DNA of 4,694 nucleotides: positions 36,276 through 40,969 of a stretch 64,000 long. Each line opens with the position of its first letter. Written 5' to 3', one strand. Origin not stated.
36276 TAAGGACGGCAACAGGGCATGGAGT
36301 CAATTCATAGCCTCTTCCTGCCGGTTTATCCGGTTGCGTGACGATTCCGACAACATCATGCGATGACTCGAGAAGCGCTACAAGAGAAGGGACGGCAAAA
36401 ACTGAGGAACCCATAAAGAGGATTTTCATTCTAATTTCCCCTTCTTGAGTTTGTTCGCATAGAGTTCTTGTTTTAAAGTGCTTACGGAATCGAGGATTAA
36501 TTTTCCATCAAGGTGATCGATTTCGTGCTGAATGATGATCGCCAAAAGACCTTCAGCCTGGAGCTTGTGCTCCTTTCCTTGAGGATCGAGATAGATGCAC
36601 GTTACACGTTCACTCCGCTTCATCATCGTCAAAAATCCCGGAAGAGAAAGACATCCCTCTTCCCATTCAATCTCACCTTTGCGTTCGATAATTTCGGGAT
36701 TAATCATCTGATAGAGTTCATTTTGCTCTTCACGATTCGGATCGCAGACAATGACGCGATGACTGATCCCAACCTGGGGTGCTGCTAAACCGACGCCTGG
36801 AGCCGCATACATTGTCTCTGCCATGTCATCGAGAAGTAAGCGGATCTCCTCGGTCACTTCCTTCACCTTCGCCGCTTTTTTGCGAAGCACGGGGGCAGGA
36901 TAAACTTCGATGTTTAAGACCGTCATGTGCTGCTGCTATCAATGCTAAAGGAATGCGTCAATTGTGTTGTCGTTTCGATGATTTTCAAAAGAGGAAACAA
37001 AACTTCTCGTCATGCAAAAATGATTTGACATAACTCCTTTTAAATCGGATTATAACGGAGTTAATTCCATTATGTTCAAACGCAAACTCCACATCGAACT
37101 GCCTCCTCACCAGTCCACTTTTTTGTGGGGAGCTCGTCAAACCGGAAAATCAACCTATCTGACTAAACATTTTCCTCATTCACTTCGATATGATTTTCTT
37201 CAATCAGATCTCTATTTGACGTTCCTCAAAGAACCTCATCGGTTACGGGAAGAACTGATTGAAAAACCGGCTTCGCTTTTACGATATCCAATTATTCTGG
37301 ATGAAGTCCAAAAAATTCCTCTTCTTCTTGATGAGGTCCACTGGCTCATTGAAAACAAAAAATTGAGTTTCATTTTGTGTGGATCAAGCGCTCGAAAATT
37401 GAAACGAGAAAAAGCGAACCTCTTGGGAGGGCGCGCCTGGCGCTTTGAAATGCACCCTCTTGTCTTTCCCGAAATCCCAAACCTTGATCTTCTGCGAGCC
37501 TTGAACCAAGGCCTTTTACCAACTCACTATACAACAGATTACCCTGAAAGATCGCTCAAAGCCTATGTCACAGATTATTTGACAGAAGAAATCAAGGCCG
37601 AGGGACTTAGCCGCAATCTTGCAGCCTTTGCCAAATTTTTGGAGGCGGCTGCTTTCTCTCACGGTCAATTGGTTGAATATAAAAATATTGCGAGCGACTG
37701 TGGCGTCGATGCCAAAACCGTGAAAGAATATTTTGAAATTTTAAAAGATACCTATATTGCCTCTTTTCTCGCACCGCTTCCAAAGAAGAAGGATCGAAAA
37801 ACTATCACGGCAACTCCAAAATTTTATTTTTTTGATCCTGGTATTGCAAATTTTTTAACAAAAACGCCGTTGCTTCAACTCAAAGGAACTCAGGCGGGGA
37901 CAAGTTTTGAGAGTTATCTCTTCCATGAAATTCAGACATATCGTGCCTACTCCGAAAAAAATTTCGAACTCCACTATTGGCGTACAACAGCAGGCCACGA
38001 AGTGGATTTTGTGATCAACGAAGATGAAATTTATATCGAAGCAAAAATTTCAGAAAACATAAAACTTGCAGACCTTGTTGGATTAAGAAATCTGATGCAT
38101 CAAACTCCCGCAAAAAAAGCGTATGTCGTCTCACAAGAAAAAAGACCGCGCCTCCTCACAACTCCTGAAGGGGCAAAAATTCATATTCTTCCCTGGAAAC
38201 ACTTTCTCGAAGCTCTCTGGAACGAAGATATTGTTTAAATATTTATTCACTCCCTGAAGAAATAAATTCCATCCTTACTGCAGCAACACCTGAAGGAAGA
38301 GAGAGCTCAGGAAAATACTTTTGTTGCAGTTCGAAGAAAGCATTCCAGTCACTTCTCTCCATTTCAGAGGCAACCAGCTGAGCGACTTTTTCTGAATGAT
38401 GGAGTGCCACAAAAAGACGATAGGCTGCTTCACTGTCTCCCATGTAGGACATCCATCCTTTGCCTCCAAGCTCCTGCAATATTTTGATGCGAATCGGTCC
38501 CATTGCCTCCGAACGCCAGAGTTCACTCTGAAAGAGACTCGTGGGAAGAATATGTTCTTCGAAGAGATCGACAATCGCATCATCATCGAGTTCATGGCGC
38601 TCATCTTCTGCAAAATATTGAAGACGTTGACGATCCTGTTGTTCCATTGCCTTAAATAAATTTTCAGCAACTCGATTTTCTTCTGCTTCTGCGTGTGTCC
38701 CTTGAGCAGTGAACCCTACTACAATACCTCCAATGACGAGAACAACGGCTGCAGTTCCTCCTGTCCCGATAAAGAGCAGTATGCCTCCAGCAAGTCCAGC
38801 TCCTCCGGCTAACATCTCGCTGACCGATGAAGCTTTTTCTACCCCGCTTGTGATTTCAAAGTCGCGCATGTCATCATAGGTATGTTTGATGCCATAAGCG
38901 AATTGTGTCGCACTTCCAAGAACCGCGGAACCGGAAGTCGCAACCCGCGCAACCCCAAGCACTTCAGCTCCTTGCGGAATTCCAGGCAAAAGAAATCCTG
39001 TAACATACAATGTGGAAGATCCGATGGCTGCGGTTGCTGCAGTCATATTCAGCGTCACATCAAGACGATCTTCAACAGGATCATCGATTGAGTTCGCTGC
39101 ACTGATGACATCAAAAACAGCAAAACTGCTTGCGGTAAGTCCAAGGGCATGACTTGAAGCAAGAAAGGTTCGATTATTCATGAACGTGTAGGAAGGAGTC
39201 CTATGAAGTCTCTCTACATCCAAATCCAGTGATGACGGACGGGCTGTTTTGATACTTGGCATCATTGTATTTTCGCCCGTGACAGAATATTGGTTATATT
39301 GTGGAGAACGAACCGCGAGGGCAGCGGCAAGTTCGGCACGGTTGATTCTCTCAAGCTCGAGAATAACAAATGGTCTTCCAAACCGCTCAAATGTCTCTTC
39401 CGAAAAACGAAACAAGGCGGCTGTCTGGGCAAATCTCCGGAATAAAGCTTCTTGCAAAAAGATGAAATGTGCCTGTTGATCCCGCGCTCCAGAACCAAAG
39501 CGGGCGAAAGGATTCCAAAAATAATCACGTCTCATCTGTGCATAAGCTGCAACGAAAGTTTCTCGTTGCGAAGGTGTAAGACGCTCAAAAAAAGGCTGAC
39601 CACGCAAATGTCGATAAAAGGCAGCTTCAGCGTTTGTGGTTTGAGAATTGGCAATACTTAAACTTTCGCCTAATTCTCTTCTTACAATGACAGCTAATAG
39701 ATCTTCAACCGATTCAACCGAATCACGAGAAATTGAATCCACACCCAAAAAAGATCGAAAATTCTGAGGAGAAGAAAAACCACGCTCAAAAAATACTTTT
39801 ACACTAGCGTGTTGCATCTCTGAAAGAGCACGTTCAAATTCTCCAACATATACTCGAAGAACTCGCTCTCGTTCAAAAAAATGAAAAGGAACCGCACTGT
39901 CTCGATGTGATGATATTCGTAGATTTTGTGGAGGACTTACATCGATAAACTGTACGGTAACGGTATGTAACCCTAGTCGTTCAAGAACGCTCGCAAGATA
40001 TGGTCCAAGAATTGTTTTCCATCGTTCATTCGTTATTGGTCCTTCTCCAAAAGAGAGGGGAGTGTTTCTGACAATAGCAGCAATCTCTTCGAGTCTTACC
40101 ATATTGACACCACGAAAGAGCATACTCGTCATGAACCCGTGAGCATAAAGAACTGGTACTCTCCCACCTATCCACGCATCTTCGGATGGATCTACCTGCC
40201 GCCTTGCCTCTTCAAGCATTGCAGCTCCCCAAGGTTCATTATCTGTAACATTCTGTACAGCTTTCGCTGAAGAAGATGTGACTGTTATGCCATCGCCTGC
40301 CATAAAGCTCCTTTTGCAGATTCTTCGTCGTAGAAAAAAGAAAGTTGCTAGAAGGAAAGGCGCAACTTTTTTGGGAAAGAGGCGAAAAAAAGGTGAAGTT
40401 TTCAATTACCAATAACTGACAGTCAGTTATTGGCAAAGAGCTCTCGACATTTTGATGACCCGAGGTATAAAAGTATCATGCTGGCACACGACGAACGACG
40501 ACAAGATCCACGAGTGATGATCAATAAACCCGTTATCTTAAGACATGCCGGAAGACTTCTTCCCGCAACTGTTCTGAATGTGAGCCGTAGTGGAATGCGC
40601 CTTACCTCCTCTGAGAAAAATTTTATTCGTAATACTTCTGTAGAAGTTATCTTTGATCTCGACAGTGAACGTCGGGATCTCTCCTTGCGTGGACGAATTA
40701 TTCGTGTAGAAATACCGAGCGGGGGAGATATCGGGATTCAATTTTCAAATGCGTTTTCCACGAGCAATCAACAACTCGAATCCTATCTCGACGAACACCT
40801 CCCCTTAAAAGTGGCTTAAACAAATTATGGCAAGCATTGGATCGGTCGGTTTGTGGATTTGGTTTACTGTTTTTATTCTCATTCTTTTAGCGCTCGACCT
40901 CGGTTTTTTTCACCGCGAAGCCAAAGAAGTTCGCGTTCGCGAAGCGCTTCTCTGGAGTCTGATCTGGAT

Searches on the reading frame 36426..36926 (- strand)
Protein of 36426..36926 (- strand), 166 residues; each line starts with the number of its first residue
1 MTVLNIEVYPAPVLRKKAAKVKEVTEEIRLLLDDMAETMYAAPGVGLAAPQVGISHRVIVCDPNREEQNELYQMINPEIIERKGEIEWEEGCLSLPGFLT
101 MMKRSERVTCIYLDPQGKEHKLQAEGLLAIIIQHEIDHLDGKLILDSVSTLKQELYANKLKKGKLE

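Call 60: search_protein_families(library=pfam, proteins=[window:36426-36926:-], max_evalue=0.001)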
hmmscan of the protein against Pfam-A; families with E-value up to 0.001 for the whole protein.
window:36426-36926:- (166 aa): 1 family
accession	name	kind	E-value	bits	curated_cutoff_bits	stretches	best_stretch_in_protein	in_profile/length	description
PF01327.26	Pep_deformylase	-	4.3e-51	173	22.8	1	4-153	2-155/156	Polypeptide deformylase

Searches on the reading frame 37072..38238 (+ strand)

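Call 60: search_protein_families(library=pfam, proteins=[window:37072-38238:+], max_evalue=0.001)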
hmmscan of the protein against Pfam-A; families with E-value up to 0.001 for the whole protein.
window:37072-38238:+ (388 aa): 2 families
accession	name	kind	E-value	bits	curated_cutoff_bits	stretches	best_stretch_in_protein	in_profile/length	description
PF13635.12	DUF4143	-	7.9e-34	117.1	28.1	1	173-326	3-159/160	Domain of unknown function (DUF4143)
PF13173.12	AAA_14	-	4.4e-19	69.2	27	1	15-135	4-128/129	AAA domain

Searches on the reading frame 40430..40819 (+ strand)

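Call 60: search_protein_families(library=pfam, proteins=[window:40430-40819:+], max_evalue=0.001)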
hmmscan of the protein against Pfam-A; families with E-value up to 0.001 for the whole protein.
window:40430-40819:+ (129 aa): 1 family
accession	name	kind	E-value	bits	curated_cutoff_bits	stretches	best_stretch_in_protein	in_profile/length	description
PF07238.19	PilZ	-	2.6e-13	50.6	22.5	1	22-121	1-101/102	PilZ domain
